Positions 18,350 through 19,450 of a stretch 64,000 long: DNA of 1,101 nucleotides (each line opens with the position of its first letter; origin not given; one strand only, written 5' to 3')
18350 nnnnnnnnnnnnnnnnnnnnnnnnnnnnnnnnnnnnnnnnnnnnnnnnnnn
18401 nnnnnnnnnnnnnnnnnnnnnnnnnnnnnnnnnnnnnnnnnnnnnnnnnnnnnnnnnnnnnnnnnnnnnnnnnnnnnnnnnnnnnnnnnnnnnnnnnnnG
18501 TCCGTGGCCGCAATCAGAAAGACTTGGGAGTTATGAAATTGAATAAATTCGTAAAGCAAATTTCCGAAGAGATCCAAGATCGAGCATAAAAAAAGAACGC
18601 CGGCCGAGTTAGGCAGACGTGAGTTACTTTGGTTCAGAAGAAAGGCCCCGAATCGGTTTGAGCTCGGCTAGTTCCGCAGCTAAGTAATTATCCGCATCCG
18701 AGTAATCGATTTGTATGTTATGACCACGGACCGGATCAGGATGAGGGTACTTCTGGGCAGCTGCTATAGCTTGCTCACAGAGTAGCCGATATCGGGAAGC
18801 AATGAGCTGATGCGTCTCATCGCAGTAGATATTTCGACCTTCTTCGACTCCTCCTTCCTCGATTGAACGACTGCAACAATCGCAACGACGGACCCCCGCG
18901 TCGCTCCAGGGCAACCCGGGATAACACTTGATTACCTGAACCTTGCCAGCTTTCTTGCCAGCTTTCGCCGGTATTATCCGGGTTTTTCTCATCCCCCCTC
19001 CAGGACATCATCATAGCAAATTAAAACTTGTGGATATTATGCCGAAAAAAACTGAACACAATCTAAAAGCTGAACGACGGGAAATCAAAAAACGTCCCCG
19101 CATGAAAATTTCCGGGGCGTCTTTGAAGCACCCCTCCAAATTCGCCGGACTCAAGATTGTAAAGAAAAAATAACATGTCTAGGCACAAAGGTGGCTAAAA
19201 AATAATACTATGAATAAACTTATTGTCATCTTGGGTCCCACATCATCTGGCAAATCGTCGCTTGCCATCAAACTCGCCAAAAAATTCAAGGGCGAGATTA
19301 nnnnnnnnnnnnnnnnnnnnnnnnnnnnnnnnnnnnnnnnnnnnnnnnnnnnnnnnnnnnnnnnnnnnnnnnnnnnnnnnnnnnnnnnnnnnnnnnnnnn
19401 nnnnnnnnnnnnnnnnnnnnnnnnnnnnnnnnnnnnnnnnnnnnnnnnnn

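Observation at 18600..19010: Second GC-rich islet: Cys-rich 122 aa gene with a GGAGG SD between thrS and miaA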

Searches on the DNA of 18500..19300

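Call 66: search_rna_families(source=window, start=18500, end=19300, threshold=evalue, max_evalue=1)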
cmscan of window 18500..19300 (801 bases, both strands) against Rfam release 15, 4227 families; matches with E-value up to 1: 1.
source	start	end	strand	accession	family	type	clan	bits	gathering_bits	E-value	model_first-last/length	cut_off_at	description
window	18649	18684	+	RF02248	Six3os1_3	Gene; lncRNA;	-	15.8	40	0.16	1-75/75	no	Six3os1 conserved region 3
